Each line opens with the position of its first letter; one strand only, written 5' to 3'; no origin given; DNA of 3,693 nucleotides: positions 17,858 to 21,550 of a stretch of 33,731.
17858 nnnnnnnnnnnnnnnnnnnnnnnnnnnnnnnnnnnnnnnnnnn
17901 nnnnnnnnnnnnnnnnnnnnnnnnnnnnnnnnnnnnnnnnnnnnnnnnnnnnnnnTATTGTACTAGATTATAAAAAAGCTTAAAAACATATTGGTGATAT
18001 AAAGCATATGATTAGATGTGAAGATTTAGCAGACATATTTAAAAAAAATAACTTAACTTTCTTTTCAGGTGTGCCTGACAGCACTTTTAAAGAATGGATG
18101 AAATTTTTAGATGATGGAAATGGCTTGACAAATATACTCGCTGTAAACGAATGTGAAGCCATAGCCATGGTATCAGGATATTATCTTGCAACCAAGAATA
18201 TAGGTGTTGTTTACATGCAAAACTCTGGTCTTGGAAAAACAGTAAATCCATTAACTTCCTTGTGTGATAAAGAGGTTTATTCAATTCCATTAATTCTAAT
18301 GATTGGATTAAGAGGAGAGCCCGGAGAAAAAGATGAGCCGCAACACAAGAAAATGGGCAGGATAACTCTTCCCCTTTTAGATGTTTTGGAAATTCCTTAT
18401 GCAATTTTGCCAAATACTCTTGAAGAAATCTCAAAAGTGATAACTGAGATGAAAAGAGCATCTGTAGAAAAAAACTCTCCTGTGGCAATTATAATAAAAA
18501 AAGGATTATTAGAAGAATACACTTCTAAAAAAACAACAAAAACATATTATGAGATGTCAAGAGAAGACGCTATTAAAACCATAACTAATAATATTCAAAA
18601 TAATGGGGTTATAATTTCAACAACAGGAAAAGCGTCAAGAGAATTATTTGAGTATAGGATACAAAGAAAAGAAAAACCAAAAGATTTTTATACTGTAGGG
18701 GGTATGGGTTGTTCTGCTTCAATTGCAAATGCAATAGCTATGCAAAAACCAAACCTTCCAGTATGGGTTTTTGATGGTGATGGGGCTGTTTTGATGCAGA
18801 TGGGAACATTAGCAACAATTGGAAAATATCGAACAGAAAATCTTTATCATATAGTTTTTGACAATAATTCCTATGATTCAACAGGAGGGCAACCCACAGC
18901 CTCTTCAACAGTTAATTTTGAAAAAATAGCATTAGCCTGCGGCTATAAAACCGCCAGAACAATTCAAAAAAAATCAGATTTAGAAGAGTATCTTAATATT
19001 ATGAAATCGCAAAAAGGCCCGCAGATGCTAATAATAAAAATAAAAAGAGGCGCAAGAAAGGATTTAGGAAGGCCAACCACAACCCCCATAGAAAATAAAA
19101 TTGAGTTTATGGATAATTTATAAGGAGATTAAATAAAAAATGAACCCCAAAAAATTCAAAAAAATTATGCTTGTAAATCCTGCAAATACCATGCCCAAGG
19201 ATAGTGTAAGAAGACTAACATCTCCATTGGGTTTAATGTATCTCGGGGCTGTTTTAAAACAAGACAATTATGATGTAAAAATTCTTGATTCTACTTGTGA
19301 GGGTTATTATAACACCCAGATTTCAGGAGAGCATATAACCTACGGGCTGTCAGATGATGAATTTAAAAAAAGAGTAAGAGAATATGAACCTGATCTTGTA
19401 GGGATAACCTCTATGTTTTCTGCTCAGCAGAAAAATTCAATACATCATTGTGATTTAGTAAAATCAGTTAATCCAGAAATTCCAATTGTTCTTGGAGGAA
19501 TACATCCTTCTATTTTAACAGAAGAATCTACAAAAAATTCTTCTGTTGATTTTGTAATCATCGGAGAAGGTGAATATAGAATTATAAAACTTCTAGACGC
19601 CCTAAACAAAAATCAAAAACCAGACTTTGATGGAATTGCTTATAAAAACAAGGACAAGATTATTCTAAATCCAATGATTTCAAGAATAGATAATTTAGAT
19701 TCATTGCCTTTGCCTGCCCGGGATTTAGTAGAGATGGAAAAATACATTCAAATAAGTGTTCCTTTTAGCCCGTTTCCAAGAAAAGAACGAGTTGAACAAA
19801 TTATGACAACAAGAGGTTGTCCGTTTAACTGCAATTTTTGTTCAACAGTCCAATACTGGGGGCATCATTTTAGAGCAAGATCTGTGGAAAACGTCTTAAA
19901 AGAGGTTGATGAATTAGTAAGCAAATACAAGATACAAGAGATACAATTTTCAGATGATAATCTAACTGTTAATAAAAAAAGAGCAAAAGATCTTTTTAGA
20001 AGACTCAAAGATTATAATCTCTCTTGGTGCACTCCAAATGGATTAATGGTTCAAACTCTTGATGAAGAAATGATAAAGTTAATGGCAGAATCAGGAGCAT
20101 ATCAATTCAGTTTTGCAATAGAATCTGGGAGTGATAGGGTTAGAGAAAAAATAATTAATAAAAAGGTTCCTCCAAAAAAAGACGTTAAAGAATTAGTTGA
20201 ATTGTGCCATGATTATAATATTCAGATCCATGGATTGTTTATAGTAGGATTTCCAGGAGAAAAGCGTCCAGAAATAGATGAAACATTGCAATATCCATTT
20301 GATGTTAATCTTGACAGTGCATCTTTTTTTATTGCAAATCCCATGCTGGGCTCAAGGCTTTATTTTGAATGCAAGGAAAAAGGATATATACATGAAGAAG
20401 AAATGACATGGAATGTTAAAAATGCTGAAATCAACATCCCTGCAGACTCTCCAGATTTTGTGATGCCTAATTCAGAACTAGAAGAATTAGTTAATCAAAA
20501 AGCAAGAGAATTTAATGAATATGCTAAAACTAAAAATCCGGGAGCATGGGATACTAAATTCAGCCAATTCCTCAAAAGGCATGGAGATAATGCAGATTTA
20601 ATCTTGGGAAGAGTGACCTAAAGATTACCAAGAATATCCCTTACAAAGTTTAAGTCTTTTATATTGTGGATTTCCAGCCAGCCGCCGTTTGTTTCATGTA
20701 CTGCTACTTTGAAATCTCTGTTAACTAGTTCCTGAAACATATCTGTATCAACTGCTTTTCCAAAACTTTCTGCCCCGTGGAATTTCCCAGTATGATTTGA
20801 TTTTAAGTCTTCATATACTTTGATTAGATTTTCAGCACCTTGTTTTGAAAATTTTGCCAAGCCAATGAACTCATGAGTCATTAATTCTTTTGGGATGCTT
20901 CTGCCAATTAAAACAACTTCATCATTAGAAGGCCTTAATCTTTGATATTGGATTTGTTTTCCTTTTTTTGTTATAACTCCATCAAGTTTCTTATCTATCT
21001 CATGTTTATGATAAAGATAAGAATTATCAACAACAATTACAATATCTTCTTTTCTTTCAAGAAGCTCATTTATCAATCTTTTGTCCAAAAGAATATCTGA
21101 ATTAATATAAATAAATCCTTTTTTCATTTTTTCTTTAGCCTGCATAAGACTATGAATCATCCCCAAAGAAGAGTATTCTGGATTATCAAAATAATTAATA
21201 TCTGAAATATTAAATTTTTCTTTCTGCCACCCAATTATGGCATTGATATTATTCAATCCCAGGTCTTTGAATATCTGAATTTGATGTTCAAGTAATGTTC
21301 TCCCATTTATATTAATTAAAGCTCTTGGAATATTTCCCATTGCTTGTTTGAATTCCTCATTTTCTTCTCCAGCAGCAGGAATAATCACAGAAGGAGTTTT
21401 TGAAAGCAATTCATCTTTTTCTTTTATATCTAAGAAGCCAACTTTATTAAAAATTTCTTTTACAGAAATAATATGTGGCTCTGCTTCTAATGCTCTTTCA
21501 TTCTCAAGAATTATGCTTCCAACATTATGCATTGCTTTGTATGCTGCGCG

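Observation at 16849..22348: Complete C-P bond-forming core (PepM, Ppd, AEP transaminase) in a probable DPANN-like archaeal island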

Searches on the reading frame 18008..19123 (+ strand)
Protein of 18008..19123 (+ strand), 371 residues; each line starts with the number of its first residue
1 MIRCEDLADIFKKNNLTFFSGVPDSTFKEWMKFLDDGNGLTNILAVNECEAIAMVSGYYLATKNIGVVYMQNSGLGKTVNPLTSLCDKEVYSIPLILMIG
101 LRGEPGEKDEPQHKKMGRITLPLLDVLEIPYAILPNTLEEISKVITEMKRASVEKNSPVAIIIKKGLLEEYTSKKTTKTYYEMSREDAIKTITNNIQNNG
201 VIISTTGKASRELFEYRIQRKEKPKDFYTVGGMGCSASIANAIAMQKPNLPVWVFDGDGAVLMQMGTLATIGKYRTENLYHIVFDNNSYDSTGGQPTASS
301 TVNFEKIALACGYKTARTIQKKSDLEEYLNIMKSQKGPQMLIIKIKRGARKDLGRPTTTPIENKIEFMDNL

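Call 4: search_protein_families(library=pfam, proteins=[window:18008-19123:+], max_evalue=0.001)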
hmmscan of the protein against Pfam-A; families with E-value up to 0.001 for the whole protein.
window:18008-19123:+ (371 aa): 2 families
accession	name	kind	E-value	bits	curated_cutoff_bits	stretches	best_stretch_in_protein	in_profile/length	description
PF02775.26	TPP_enzyme_C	-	2.3e-20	73.4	21.9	1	210-341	6-149/151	Thiamine pyrophosphate enzyme, C-terminal TPP binding domain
PF02776.23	TPP_enzyme_N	-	9.4e-12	45.2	26.8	1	6-108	6-106/119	Thiamine pyrophosphate enzyme, N-terminal TPP binding domain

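Call 5: search_protein_families(library=ncbifam, proteins=[window:18008-19123:+], max_evalue=0.001)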
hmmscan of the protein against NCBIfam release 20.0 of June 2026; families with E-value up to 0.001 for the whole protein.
window:18008-19123:+ (371 aa): 42 families (the best 25 are shown)
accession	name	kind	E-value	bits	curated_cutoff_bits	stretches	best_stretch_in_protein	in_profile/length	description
TIGR03297.1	Ppyr-DeCO2ase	equivalog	2.4e-135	451.2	312.5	1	16-369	2-358/360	phosphonopyruvate decarboxylase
TIGR03846.1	sulfopy_beta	equivalog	2.1e-38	132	221.5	1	185-351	1-162/182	sulfopyruvate decarboxylase subunit beta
NF004813.0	PRK06163.1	equivalog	5.8e-29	101.2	240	1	176-368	6-193/202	hypothetical protein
TIGR03845.1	sulfopyru_alph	equivalog_domain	6.4e-25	87.9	147.95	1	7-164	4-156/160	sulfopyruvate decarboxylase subunit alpha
TIGR00118.1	acolac_lg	equivalog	1.1e-13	50.5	538.35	2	178-347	356-536/557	biosynthetic-type acetolactate synthase large subunit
NF006052.0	PRK08199.1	subfamily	1.8e-12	46.3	539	1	169-291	352-474/559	thiamine pyrophosphate protein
NF006524.0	PRK08978.1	equivalog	2.1e-12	46.1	738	1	186-347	355-526/548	acetolactate synthase 2 catalytic subunit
NF005860.0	PRK07789.1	equivalog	8.2e-12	44.2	881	2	140-271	358-490/615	acetolactate synthase large subunit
NF004710.0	PRK06048.1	equivalog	5.9e-11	41.5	976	2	7-166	14-167/561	acetolactate synthase large subunit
NF005228.0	PRK06725.1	equivalog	1.3e-10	40.1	991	1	7-169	22-178/571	acetolactate synthase large subunit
NF006016.1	PRK08155.1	equivalog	1.5e-10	40.1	870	1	179-315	356-503/554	acetolactate synthase large subunit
NF006319.0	PRK08527.1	equivalog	9.6e-10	37.5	905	1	140-287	321-470/565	acetolactate synthase large subunit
NF005584.0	PRK07282.1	equivalog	1.1e-09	37.4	970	1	33-172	42-176/566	acetolactate synthase large subunit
NF005485.1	PRK07092.1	equivalog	4.4e-09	35.7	493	0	168-291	340-455/523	benzoylformate decarboxylase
TIGR04377.1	myo_inos_iolD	equivalog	7.9e-09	34.7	715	1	175-291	383-499/616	3D-(3,5/4)-trihydroxycyclohexane-1,2-dione acylhydrolase (decyclizing)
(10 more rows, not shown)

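Call 85: search_solved_structures(query=window:18008-19123:+, max_evalue=0.00001, show_alignments=0)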
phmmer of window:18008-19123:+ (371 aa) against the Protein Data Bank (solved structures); distinct sequences matched with E-value up to 0.00001: 10.
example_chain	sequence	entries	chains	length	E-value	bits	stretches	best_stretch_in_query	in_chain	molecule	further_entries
9iz3_B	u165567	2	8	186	3e-23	85.5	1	183-362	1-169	Putative phosphonopyruvate decarboxylase beta subunit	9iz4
9iz3_A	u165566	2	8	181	5.7e-17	64.9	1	7-165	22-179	Putative phosphonopyruvate decarboxylase alpha subunit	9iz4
7tzz_A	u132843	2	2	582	5.3e-08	35.4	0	186-280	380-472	Acetolactate synthase, chloroplastic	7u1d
3e9y_A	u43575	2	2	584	5.3e-08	35.4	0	186-280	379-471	Acetolactate synthase, chloroplastic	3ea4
6u9h_A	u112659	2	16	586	5.4e-08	35.4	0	186-280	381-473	Acetolactate synthase, chloroplastic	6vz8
7u25_A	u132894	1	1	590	5.4e-08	35.4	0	187-342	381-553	Acetolactate synthase, chloroplastic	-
7stq_A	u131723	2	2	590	5.5e-08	35.3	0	187-342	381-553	Acetolactate synthase, chloroplastic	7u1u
8et5_A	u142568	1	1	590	5.5e-08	35.3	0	186-280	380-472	Acetolactate synthase, chloroplastic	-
1ybh_A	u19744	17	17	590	5.6e-08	35.3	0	186-280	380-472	Acetolactate synthase, chloroplast | Acetolactate synthase | Acetolactate synthase, chloroplastic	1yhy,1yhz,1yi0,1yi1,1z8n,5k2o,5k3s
6lpi_A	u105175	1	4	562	2.5e-06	29.9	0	188-345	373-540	Acetolactate synthase isozyme 1 large subunit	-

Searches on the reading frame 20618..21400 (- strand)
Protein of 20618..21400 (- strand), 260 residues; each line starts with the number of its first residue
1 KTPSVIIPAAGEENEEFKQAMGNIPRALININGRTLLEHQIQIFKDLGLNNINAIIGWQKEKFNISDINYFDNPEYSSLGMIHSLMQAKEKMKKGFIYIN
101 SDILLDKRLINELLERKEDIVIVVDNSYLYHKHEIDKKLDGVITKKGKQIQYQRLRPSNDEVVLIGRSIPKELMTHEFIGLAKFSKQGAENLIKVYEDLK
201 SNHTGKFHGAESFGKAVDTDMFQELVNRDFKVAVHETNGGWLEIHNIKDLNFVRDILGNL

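Call 50: search_solved_structures(query=window:20618-21400:-, max_evalue=0.01, show_alignments=2)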
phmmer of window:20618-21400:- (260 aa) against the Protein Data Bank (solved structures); distinct sequences matched with E-value up to 0.01: 1.
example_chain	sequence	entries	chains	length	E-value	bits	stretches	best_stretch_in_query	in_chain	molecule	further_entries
1jyk_A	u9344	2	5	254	3e-09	40.2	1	7-117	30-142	CTP:phosphocholine Cytidylyltransferase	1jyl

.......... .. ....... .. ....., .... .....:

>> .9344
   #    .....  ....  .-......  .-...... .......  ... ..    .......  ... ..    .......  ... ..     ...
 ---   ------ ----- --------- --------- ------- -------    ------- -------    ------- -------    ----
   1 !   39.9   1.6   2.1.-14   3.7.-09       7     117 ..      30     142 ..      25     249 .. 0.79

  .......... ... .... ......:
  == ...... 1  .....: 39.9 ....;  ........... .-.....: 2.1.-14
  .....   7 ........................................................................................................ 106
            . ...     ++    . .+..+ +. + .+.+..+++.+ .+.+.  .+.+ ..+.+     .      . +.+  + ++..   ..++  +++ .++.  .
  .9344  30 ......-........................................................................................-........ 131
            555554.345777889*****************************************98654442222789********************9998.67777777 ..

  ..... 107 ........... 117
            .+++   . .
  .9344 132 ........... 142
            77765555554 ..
